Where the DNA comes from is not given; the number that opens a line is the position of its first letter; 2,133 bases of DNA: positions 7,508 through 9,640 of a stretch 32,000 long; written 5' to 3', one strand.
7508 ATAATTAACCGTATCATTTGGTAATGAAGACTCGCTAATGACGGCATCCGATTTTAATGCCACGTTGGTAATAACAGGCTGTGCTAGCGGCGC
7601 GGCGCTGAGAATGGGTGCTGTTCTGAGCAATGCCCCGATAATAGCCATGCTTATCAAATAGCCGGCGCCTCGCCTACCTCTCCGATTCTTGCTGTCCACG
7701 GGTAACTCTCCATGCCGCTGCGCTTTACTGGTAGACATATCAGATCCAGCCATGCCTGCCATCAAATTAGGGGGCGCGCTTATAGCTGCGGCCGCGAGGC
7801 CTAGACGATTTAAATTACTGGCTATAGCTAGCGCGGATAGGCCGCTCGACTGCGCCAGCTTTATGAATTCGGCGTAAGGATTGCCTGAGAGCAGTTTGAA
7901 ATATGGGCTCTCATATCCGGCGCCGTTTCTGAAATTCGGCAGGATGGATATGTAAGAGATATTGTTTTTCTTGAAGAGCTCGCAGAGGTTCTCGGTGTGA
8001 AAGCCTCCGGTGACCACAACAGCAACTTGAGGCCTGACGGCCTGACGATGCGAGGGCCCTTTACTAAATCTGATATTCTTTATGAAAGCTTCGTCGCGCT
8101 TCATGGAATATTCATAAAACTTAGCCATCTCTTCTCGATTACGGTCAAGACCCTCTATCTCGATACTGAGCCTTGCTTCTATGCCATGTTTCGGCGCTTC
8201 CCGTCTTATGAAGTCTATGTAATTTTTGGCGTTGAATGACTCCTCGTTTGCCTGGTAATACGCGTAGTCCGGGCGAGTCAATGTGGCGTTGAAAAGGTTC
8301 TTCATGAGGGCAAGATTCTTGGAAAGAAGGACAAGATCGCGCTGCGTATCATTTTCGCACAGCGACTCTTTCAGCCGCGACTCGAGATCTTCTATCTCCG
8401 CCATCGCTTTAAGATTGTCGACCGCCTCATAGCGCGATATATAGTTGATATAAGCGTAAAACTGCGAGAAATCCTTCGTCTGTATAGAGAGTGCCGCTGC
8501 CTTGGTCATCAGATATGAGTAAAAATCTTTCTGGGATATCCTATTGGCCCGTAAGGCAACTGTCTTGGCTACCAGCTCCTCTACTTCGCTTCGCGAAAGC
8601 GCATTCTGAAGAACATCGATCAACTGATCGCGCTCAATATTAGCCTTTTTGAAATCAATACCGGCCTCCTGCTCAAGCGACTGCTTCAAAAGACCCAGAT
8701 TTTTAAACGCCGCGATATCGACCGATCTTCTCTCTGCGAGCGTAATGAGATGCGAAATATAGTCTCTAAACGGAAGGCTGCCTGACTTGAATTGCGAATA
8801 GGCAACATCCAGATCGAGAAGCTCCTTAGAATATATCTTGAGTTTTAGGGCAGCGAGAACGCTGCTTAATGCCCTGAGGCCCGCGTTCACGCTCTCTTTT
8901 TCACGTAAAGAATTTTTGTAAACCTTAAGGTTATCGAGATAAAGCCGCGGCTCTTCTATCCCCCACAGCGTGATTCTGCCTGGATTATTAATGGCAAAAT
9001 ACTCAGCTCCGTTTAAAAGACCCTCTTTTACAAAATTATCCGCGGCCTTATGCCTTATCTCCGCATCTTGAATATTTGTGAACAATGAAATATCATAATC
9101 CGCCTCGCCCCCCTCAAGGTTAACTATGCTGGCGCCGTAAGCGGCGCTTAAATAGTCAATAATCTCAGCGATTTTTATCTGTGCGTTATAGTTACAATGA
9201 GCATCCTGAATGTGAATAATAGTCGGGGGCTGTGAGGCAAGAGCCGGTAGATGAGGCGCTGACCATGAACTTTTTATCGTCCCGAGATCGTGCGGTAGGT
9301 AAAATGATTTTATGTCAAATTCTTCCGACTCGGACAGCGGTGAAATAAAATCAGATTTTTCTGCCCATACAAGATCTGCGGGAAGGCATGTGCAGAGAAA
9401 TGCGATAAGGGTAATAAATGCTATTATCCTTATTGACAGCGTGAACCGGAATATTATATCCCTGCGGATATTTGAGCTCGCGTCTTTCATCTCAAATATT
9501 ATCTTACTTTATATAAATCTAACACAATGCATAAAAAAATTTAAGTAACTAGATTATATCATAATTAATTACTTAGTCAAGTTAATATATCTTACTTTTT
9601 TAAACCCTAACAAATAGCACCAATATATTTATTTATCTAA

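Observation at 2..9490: Unlisted giant ORF: 9.49 kb of uninterrupted minus-strand reading frame running off the window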

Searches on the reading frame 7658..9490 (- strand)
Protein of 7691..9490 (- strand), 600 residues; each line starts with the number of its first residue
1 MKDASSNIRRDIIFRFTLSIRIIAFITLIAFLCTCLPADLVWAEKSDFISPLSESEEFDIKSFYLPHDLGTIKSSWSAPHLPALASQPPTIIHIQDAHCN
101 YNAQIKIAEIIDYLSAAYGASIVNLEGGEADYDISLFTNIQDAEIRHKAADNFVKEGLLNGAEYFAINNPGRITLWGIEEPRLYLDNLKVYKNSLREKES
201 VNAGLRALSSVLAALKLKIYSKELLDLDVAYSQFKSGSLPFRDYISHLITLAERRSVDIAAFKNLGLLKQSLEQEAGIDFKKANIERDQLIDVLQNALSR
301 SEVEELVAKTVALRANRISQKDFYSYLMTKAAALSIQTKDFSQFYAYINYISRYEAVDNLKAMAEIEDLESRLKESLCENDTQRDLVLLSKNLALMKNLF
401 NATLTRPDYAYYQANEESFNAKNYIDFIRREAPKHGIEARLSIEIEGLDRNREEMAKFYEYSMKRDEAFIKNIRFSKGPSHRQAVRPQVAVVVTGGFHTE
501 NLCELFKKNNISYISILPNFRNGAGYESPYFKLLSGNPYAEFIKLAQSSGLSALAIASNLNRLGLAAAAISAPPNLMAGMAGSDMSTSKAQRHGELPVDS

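Call 9: search_protein_families(library=pfam, proteins=[window:7658-9382:-], max_evalue=5)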
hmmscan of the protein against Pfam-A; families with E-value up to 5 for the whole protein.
window:7658-9382:- (575 aa): 1 family
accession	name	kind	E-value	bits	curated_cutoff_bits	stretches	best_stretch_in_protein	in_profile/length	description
PF00703.27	Glyco_hydro_2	-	0.18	13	23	1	92-170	30-109/109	Glycosyl hydrolases family 2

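Call 29: search_solved_structures(query=A1, max_evalue=10, show_alignments=2)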
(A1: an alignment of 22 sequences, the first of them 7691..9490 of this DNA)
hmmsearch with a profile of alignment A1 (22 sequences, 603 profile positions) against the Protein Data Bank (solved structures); distinct sequences matched with E-value up to 10: 1.
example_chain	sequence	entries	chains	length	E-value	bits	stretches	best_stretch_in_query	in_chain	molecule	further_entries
3foj_A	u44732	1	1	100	1.9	9.8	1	110-137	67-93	uncharacterized protein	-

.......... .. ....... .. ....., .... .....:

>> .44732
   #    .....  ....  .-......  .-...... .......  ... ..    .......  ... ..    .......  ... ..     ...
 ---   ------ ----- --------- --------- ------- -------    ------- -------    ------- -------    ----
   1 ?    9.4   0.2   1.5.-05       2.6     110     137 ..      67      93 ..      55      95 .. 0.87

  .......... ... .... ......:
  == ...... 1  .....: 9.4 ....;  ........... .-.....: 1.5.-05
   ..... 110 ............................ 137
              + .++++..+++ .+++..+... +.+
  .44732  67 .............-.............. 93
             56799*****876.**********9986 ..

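Call 30: search_protein_representatives(protein=window:7691-9490:-)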
Query: 600 residues. Proteins with E-value up to 0.001 (for the whole library): 7753; up to 1e-10: 6491; up to 1e-30: 2430. The best 150 are listed.
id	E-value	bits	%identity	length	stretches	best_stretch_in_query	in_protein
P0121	6.2e-200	681.8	56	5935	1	1-575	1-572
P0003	1.1e-175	601.8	54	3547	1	22-539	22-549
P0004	2.3e-171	587.5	54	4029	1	22-561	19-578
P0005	1.6e-169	581.4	54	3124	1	40-567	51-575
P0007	1.6e-167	574.8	52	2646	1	22-561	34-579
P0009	1.0e-163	562.3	51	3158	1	1-560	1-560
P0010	1.3e-163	561.9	52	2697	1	17-566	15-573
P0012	4.1e-163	560.3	53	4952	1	13-567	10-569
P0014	6.1e-163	559.7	52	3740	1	12-564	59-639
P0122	8.6e-163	559.2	54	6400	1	23-539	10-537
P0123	1.4e-162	558.5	51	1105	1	22-564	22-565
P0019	4.5e-162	556.8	51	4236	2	56-576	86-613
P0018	1.1e-161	555.5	52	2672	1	22-555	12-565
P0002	1.8e-161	554.9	52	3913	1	1-573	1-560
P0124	6.5e-161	553.0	49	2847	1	23-563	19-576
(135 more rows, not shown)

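Call 37: predict_structure(alignment_id=A1)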
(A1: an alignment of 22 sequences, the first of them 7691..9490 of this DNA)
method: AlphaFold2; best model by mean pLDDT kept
length: 600 residues; sequences in the alignment: 22
mean_pLDDT: 76.8   pTM: 0.64
mean pLDDT of the five models: 76.8, 76.5, 74.9, 74.1, 74.0
residues with pLDDT >= 90: 187; 70-90: 264; 50-70: 40; < 50: 109
segments of 3 or more residues with pLDDT < 50: 1-7, 36-53, 480-484, 523-600
pLDDT, mean of each block of 10 residues (from residue 1): 45 62 76 52 32 57 80 83 67 81 89 89 85 84 91 83 92 89 86 87 92 95 94 83 91 90 88 85 89 89 87 73 87 86 87 77 87 94 96 92 86 95 95 89 88 93 91 76 62 84 89 87 44 37 36 34 39 37 37 35
secondary structure, 60 per line:
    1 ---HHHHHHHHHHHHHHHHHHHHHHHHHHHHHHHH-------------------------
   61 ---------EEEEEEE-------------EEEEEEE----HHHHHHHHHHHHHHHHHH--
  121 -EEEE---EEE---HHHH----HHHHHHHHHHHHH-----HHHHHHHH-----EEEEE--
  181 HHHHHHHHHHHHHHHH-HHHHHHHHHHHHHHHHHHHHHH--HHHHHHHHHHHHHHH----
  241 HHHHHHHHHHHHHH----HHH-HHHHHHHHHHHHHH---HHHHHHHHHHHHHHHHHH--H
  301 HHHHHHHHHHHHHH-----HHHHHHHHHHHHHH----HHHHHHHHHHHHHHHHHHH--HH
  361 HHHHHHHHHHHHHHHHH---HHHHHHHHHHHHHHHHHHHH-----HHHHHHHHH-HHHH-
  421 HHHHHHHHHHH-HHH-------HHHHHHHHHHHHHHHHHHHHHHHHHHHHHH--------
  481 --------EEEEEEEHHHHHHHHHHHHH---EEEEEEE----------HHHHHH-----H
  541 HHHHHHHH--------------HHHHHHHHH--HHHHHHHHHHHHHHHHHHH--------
elements in order: H4-35 E70-76 E90-96 H101-118 E122-125 E129-131 H135-138 H143-155 H161-168 E174-178 H181-196 H198-219 H222-236 H241-254 H263-276 H280-297 H300-314 H320-333 H338-356 H359-377 H381-400 H406-414 H416-419 H421-431 H443-472 E489-495 H496-508 E512-518 H529-534 H540-548 H563-571 H574-592

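Call 39: fold_search(model_id=the predicted structure, library=pdb)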
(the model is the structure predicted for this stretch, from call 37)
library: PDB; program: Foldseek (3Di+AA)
matches with E <= 10: 288; with E <= 0.001: 0
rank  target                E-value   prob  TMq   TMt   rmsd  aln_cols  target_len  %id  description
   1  6w08_A                1.3e-01  0.13  0.10  0.14  24.1       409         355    9  Crystal Structure of Motility Associated Killing Factor E from Vibrio cholerae (released 2020-03-11)
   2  8i4v_A                1.4e-01  0.10  0.08  0.12  31.3       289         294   10  Cryo-EM structure of 5-subunit Smc5/6 arm region (released 2024-06-26)
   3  8r5s_D                1.7e-01  0.15  0.10  0.17  23.3       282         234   14  t113 - De-novo designed soluble homotetramer (released 2024-11-27)
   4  8glv_Cn               1.7e-01  0.09  0.08  0.02  44.1       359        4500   16  96-nm repeat unit of doublet microtubules from Chlamydomonas reinhardtii flagella (released 2023-05-31)
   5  9zm0_A                2.2e-01  0.16  0.11  0.19  18.9       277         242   14  Crystal structure of monomeric Atg23 (released 2026-01-07)
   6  3b55                  2.5e-01  0.33  0.17  0.23  18.5       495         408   11  Crystal structure of the Q81BN2_BACCR protein from Bacillus cereus. NESG target BcR135 (released 2007-11-06)
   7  6h2e_Q                2.6e-01  0.11  0.09  0.15  21.5       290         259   13  Structure of the soluble AhlC of the tripartite alpha-pore forming toxin, AHL, from Aeromonas hydrophila. (released 2019-07-10)
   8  8soi_A                3.3e-01  0.08  0.09  0.10  31.4       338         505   16  Structure of human ULK1 complex core (2:1:1 stoichiometry) (released 2023-06-21)
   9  2rad_B                3.8e-01  0.16  0.09  0.13  17.3       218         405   16  Crystal structure of the succinoglycan biosynthesis protein. Northeast structural Genomics Consortium target BcR135 (released 2007-10-02)
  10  6xcs_A                4.7e-01  0.28  0.12  0.17  15.9       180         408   15  Erythromycin esterase mutant EreC H289N in its open conformation (released 2021-02-17)
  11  8wjo_A                4.9e-01  0.05  0.07  0.11  42.4       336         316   14  Cryo-EM structure of 8-subunit Smc5/6 arm region (released 2024-06-26)
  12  6xcq                  5.2e-01  0.14  0.13  0.18  26.9       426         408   10  Erythromycin esterase EreC, mutant H289N in its closed conformation (released 2021-02-17)
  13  5nnv_D                5.7e-01  0.07  0.08  0.15  36.9       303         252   16  Structure of a Bacillus subtilis Smc coiled coil middle fragment (released 2017-06-21)
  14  2rad_A                6.0e-01  0.21  0.11  0.15  15.8       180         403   13  Crystal structure of the succinoglycan biosynthesis protein. Northeast structural Genomics Consortium target BcR135 (released 2007-10-02)
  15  5nnv_C                6.0e-01  0.11  0.10  0.19  31.9       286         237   15  Structure of a Bacillus subtilis Smc coiled coil middle fragment (released 2017-06-21)
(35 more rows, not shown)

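Call 40: search_protein_families(library=pfam, alignment_id=A1, max_evalue=10)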
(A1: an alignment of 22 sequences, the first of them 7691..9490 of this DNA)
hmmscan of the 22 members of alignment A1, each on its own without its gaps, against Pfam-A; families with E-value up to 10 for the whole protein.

A. member 1, window:7691-9490:- (600 aa): 3 families
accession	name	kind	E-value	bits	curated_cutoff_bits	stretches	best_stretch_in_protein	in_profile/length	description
PF23202.1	PAH_ZNF598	-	0.089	13.5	25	0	231-257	29-55/83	ZNF598 PAH domain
PF00703.27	Glyco_hydro_2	-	0.19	12.9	23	1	128-206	30-109/109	Glycosyl hydrolases family 2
PF12174.13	RST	-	0.39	11.1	22.7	1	289-326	11-48/67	RCD1-SRO-TAF4 (RST) plant domain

B. families by the number of members that match (of 22 scanned): 28 families (the first 25 are shown)
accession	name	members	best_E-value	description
PF12174.13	RST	6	0.06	RCD1-SRO-TAF4 (RST) plant domain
PF23202.1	PAH_ZNF598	5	0.00061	ZNF598 PAH domain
PF08349.16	DUF1722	4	0.0017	Protein of unknown function (DUF1722)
PF18175.6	HU-CCDC81_bac_2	2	0.22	CCDC81-like prokaryotic HU domain 2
PF10357.16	WH_KIN17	1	0.0012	KIN17 WH-like domain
PF04822.18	Takusan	1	0.0016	Takusan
PF24437.2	INTS7_HB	1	0.0022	Integrator complex subunit 7 helical bundle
PF24956.1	Msl2-3_C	1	0.007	Mechanosensitive ion channel protein 2/3 C-terminal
PF06028.17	DUF915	1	0.0075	Alpha/beta hydrolase of unknown function (DUF915)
PF01729.25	QRPTase_C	1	0.018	Quinolinate phosphoribosyl transferase, C-terminal domain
PF04187.18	Cofac_haem_bdg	1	0.028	Haem-binding uptake, Tiki superfamily, ChaN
PF08387.15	FBD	1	0.028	FBD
PF22515.2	DUF6996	1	0.037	Domain of unknown function (DUF6996)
PF00647.24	EF1G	1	0.041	Elongation factor 1 gamma, conserved domain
PF08998.16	Epsilon_antitox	1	0.055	Bacterial epsilon antitoxin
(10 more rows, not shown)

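Call 45: find_related_loci(query=A1, collection=genome_contigs, flank=10000)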
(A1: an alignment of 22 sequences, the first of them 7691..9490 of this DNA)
Query A1 (600 aa) in genome_contigs; peptide patterns used: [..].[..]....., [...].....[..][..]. (x = any residue, [..] = any of these).
474 stretches matched a pattern; 448 encode a relative of the query (tblastn E <= 1e-3); the best 80 are kept; 78 distinct loci.
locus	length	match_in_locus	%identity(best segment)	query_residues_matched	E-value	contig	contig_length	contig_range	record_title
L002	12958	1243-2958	55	1-575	0e+0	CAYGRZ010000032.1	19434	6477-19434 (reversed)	MAG TPA_asm: uncultured Planctomycetia bacterium isolate ERP119294_co1_123 genome assembly, contig: NODE_3451_length_194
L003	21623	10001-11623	51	22-562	1e-175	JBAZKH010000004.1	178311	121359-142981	MAG: Candidatus Omnitrophota bacterium isolate SO_2017_LW4_139 scaffold_268_c1_LW137-91_2017, whole genome shotgun seque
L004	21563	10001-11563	52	22-536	5e-175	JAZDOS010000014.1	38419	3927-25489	MAG: Candidatus Omnitrophota bacterium isolate MEGAHIT-group-0.790 k141_4423257, whole genome shotgun sequence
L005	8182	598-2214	50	22-567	5e-173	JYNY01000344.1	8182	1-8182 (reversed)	Candidatus Omnitrophus magneticus isolate SKK-01 SAG1525, whole genome shotgun sequence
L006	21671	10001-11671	48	22-586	2e-172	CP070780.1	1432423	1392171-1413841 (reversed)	MAG: Candidatus Omnitrophota bacterium isolate bin17 chromosome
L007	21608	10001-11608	51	22-561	4e-172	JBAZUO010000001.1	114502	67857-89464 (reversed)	MAG: Candidatus Omnitrophota bacterium isolate SO_2017_GW1_230 NODE_1152_length_114502_cov_1.307296_OW334_2017, whole ge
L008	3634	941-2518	51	1-536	6e-179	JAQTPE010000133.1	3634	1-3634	MAG: Candidatus Omnitrophota bacterium isolate STB_109 NODE_94973_length_3634_cov_2.142857_Sandtown_B, whole genome shot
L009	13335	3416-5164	48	2-564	5e-171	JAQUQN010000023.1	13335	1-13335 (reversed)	MAG: Candidatus Omnitrophota bacterium isolate STD1_50 NODE_12062_length_13335_cov_4.940263_Sandtown_D1, whole genome sh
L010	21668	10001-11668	49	22-560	2e-170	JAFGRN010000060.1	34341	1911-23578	MAG: Candidatus Omnitrophota bacterium isolate Zod_Metabat.83 k87_11209545, whole genome shotgun sequence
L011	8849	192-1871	48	22-564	6e-170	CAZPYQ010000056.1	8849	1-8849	MAG TPA_asm: uncultured Planctomycetia bacterium isolate SRP098346_co1_237 genome assembly, contig: NODE_10559_length_88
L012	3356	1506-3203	49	22-562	9e-179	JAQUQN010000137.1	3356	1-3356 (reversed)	MAG: Candidatus Omnitrophota bacterium isolate STD1_50 NODE_136462_length_3356_cov_3.717250_Sandtown_D1, whole genome sh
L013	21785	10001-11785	47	1-572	3e-169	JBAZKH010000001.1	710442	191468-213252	MAG: Candidatus Omnitrophota bacterium isolate SO_2017_LW4_139 scaffold_8_c1_LW137-91_2017, whole genome shotgun sequenc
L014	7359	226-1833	50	22-561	1e-169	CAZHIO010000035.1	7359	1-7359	MAG TPA_asm: uncultured Planctomycetia bacterium isolate SRP178699_co1_494 genome assembly, contig: NODE_14482_length_73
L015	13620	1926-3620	47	20-567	8e-168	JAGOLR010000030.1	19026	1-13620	MAG: Candidatus Omnitrophota bacterium isolate Go_SlDig_bin_236 Go_SlDig_8180_length_19026_cov_5.061908, whole genome sh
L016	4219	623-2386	46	9-586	3e-173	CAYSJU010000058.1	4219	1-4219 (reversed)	MAG TPA_asm: uncultured Planctomycetia bacterium isolate binchicken_co332_75 genome assembly, contig: NODE_8666_length_4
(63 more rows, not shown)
